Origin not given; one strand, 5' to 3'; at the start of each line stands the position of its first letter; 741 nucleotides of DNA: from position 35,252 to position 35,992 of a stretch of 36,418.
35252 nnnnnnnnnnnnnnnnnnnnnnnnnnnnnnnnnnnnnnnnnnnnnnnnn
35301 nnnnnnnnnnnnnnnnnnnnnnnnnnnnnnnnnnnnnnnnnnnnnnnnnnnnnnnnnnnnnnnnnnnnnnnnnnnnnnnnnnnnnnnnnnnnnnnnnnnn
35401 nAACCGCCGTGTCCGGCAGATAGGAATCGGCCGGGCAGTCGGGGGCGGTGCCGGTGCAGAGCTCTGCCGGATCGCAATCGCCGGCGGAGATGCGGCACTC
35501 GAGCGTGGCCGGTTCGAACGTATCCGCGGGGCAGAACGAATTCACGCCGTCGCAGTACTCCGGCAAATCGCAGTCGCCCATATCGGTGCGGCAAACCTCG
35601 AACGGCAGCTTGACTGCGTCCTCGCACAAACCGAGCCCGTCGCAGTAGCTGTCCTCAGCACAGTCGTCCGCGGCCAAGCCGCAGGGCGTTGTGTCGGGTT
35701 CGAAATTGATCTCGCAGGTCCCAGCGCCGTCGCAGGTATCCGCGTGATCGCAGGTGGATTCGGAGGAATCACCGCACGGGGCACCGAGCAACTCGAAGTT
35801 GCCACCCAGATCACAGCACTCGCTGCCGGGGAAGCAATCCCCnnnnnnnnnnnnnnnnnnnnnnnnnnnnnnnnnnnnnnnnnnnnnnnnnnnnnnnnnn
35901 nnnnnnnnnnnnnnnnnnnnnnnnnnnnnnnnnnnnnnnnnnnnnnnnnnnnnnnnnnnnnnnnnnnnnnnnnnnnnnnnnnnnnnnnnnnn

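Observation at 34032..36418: Giant acidic (Thr-Asp)n protein with eukaryote-style disintegrin-like modules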

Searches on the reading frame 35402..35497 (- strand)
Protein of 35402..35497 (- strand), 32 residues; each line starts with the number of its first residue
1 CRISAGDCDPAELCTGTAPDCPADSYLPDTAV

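Call 31: search_protein_families(library=pfam, proteins=[window:35402-35497:-], max_evalue=10)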
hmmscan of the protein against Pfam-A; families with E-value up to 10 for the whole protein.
seq(32 aa): 2 families
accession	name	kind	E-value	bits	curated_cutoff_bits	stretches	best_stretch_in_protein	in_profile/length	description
PF00200.28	Disintegrin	-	0.00027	22.1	35.1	1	1-24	52-75/75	Disintegrin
PF08048.17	RepA1_leader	-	2.5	8.9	25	1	1-9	17-25/25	Tap RepA1 leader peptide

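Call 54: find_related_loci(query=A6, collection=genome_contigs, flank=3000)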
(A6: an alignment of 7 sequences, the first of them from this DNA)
Query A6 (32 aa) in genome_contigs; peptide patterns used: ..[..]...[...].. (x = any residue, [..] = any of these).
599 stretches matched a pattern (row limit reached: there are more); 562 encode a relative of the query (tblastn E <= 1e-3); the best 80 are kept; 78 distinct loci.
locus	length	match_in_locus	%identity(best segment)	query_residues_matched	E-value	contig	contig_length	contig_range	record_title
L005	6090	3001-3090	67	1-30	1e-10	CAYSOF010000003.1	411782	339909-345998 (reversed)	MAG TPA_asm: uncultured Candidatus Binatia bacterium isolate binchicken_co179_115 genome assembly, contig: NODE_71_lengt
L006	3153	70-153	71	1-28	7e-10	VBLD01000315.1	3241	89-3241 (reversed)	MAG: Deltaproteobacteria bacterium isolate DP_26 14_1009_16_30cm_scaffold_113595, whole genome shotgun sequence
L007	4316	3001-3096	69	1-32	8e-10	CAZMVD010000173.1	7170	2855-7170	MAG TPA_asm: uncultured Phycisphaeraceae bacterium isolate SRP193661_co2_155 genome assembly, contig: NODE_8217_length_7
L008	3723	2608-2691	71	1-28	1e-9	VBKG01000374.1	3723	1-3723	MAG: Deltaproteobacteria bacterium isolate DP_3 14_1009_13_30cm_scaffold_33855, whole genome shotgun sequence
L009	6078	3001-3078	81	1-26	1e-9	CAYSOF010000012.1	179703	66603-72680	MAG TPA_asm: uncultured Candidatus Binatia bacterium isolate binchicken_co179_115 genome assembly, contig: NODE_376_leng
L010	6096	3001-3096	66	1-32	1e-9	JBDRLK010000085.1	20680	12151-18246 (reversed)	MAG: Pseudomonadota bacterium isolate MEGAHIT-group-1.774 k141_8044018, whole genome shotgun sequence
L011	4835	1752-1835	71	1-28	1e-9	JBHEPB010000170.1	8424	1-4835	MAG: Candidatus Binatia bacterium isolate S6_bin.61.orig S6_k141_175993, whole genome shotgun sequence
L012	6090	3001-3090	73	1-30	1e-9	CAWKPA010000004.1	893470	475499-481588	MAG: uncultured delta proteobacterium isolate MFD09779.bin.1.362 genome assembly, contig: contig_45768, whole genome sho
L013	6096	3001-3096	66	1-32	1e-9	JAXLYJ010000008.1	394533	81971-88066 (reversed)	MAG: Polyangiales bacterium isolate STL-MYX10 C1.257.fa-8, whole genome shotgun sequence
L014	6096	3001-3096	63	1-32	1e-9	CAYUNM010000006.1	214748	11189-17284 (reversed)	MAG TPA_asm: uncultured Kofleriaceae bacterium isolate SRP263991_co5_613 genome assembly, contig: NODE_83_length_214748_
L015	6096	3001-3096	66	1-32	2e-9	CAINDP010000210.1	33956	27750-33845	MAG: uncultured Myxococcales bacterium isolate Loclat_bin-06029 genome assembly, contig: bin-06029:210/273, whole genome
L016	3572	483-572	67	1-30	2e-9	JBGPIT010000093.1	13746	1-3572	MAG: Candidatus Binatia bacterium isolate OBJ_0618_7090110_327 k141_6318560_length_13746_cov_199.2947, whole genome shot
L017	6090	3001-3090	63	1-30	2e-9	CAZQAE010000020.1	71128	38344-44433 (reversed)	MAG TPA_asm: uncultured bacterium isolate SRP191223_co1_360 genome assembly, contig: NODE_182_length_71128_cov_7.820185,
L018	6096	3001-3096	63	1-32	2e-9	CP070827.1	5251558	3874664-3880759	MAG: Phycisphaerales bacterium isolate bin11 chromosome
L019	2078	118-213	66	1-32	2e-9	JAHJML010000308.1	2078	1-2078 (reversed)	MAG: Actinomycetota bacterium isolate Old_saline.mb.35 Old_saline.mb.35_k141_983419, whole genome shotgun sequence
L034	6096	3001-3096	56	1-32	5e-9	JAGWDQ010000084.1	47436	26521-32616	MAG: Candidatus Altarchaeum sp. isolate HURL_140 BJP_V-140m-2014_349_length_47436_cov_2390.12, whole genome shotgun sequ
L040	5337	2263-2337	76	1-25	7e-9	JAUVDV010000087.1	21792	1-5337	MAG: Deltaproteobacteria bacterium isolate CSMAG_306 CSMAG_306_k141_2230091_length_21792_cov_15.9695, whole genome shotg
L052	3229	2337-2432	63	1-32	9e-9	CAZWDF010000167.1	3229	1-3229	MAG TPA_asm: uncultured Candidatus Saccharibacteria bacterium isolate binchicken_co283_202 genome assembly, contig: NODE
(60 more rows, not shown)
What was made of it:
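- Tried and rejected: A 7-sequence alignment worked (call 54).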

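Call 82: search_protein_families(library=pfam, proteins=[L040:1-3942:+, L034:2086-4182:+, L052:1578-3221:+], max_evalue=1)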
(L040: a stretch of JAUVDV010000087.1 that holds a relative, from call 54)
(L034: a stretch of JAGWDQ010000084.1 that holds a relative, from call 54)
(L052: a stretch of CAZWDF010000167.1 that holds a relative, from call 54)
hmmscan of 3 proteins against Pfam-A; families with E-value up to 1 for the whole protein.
L040:1-3942:+ (1314 aa): 3 families
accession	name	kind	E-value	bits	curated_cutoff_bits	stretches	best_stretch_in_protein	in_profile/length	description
PF00200.28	Disintegrin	-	8.4e-66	219.1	35.1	17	532-562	45-75/75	Disintegrin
PF22352.2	K319L-like_PKD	-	7.6e-21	74.4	27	2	51-135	1-84/84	K319L-like, PKD domain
PF21027.3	Sde0182_C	-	0.0001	23.2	27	1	63-99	2-38/83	Cellulose-binding protein Sde0182, C-terminal domain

L034:2086-4182:+ (699 aa): 4 families
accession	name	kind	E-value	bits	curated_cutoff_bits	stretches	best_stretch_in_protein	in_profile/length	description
PF00200.28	Disintegrin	-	5.3e-14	53.2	35.1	5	331-361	45-75/75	Disintegrin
PF11617.13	Cu-binding_MopE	-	2.9e-10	40.6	27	2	598-626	1-28/30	Putative metal-binding motif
PF00404.24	Dockerin_1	-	7e-06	26.6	22.9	1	639-690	2-54/57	Dockerin type I domain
PF13915.11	DUF4210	-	0.028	15.3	21.2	0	353-383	12-42/73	Domain of unknown function (DUF4210)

L052:1578-3221:+ (548 aa): 1 family
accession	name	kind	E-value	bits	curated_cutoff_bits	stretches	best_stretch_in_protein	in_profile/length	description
PF00200.28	Disintegrin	-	0.012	16.8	35.1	1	208-276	8-74/75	Disintegrin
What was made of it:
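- Modules co-occur with PKD and dockerin domains (call 82).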

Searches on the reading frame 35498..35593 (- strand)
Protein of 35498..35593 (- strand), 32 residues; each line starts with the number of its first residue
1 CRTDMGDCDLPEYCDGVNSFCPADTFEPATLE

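Call 30: search_solved_structures(query=A1, max_evalue=1, show_alignments=5)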
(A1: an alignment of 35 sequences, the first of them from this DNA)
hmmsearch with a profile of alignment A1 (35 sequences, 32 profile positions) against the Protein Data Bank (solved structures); distinct sequences matched with E-value up to 1: 11.
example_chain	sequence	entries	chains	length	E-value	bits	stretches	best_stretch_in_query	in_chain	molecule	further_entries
2dw0_A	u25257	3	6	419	3.6e-11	45.9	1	1-29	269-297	Catrocollastatin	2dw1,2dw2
3dsl_A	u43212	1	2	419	3.6e-11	45.9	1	1-29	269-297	Zinc metalloproteinase-disintegrin bothropasin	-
3hdb_A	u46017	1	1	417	4.5e-11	45.5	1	1-29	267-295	AAHIV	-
3k7l_A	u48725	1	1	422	4.3e-10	42.4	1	1-30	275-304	Atragin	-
9clp_A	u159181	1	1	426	1.1e-09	41.1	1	1-29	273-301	Zinc metalloproteinase-disintegrin-like ecarin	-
3k7n_A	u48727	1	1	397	2.6e-09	39.9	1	1-29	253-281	K-like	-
2e3x_A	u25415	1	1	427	4.2e-09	39.3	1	1-30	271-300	Coagulation factor X-activating enzyme heavy chain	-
8hpy_A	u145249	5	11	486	3.9e-05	26.6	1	1-21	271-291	Disintegrin and metalloproteinase domain-containing protein 22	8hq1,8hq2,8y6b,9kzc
5y31_A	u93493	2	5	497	4e-05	26.5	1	1-21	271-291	Disintegrin and metalloproteinase domain-containing protein 22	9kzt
5y2z_A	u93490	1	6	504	4.1e-05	26.5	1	1-21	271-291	Disintegrin and metalloproteinase domain-containing protein 22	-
3g5c_A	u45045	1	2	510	4.2e-05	26.5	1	1-21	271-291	ADAM 22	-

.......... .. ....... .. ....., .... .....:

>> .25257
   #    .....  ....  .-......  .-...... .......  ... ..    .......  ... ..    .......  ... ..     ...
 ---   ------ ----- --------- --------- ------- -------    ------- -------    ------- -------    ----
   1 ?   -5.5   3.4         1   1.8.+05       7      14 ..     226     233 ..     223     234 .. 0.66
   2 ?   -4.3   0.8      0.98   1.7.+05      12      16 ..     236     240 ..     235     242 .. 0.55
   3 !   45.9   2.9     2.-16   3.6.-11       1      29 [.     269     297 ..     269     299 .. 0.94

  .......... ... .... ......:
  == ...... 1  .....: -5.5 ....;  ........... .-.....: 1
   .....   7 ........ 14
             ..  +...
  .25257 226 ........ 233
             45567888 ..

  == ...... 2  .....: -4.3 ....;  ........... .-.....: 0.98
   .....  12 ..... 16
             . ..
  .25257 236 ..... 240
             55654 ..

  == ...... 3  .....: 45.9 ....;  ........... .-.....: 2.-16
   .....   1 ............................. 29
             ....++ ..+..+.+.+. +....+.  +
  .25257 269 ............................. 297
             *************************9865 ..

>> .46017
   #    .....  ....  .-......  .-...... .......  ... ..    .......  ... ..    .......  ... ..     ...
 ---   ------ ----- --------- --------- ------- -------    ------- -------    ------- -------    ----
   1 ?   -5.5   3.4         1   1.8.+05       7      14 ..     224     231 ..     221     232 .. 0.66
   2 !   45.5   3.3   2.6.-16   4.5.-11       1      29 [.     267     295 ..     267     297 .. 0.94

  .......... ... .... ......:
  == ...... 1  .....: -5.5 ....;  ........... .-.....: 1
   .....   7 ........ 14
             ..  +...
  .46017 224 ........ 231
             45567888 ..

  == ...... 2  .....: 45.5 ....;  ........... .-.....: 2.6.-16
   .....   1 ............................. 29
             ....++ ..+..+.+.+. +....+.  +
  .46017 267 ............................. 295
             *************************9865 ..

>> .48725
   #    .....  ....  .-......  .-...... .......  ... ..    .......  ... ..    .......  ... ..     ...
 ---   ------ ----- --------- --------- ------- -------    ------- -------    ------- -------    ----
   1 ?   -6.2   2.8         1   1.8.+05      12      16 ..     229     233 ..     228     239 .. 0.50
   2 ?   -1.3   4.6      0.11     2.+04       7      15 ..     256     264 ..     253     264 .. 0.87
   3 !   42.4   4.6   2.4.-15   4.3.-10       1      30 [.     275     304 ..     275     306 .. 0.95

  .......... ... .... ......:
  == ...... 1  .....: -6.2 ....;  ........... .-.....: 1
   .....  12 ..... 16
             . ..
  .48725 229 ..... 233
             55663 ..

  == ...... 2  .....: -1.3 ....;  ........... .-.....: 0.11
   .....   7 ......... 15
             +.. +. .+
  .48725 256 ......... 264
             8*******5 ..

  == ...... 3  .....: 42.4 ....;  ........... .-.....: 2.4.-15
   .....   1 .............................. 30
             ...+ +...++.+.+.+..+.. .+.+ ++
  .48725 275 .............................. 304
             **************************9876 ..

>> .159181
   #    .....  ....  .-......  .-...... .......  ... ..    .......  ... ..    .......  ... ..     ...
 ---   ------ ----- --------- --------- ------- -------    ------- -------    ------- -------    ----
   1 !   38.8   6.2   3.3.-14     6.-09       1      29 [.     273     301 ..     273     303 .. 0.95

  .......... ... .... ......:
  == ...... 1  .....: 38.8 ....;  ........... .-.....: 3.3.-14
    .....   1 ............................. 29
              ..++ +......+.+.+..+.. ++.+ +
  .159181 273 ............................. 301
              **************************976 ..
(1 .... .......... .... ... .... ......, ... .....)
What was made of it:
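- A profile of 35 bacterial modules hits only P-III SVMPs and ADAM22 in the PDB, E=3.6e-11 to 4e-5 (call 30).
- Tried and rejected: The relationship appears only with a profile (call 30).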

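Call 31: search_protein_families(library=pfam, proteins=[window:35498-35593:-], max_evalue=10)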
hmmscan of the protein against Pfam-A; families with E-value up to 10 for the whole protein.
seq(32 aa): 1 family
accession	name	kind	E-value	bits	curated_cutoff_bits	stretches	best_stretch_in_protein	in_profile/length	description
PF00200.28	Disintegrin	-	7.5e-06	27.1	35.1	1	1-24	52-75/75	Disintegrin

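Call 40: search_protein_representatives(alignment_id=A1)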
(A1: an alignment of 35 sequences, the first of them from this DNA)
Query: 35 sequences, 32 profile positions. Proteins with E-value up to 0.001 (for the whole library): 7654; up to 1e-10: 4354; up to 1e-30: 2003. The best 150 are listed.
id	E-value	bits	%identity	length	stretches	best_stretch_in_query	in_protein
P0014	0.0e+00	1090.5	-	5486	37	1-32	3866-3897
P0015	0.0e+00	1046.2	-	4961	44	1-32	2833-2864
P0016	0.0e+00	1018.0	-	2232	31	1-32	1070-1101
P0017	0.0e+00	1016.0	-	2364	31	1-32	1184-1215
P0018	0.0e+00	1010.9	-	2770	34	1-32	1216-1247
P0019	5.5e-266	873.9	-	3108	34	1-32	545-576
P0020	5.6e-259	851.5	-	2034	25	1-32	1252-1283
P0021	3.0e-253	833.1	-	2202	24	1-32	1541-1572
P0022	2.1e-252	830.4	-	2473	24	1-32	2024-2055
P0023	2.8e-247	814.0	-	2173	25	1-32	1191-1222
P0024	8.2e-245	806.1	-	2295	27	1-31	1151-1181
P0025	1.3e-240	792.7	-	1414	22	1-32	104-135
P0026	2.7e-240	791.7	-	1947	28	1-31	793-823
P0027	3.0e-240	791.5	-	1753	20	1-31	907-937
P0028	9.4e-232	764.3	-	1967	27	1-31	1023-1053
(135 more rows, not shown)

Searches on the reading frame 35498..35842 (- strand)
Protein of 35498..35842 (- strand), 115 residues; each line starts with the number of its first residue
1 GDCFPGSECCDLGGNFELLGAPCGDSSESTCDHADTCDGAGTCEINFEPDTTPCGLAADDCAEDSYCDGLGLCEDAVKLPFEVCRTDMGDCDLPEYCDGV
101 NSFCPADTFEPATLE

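Call 31: search_protein_families(library=pfam, proteins=[window:35498-35842:-], max_evalue=10)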
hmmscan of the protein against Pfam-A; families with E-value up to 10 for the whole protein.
seq(115 aa): 1 family
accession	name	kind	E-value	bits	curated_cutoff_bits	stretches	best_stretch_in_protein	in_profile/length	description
PF00200.28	Disintegrin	-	1.3e-09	39.1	35.1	2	78-107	46-75/75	Disintegrin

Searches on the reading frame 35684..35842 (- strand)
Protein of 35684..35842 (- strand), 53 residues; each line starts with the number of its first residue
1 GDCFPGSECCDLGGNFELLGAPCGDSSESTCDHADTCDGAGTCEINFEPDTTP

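Call 31: search_protein_families(library=pfam, proteins=[window:35684-35842:-], max_evalue=10)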
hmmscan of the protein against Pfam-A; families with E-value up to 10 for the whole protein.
seq(53 aa): 0 families
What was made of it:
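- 35777..35836 (-): Short Cys-rich lead-in, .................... (aa 195-214). No family hit (call 31).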
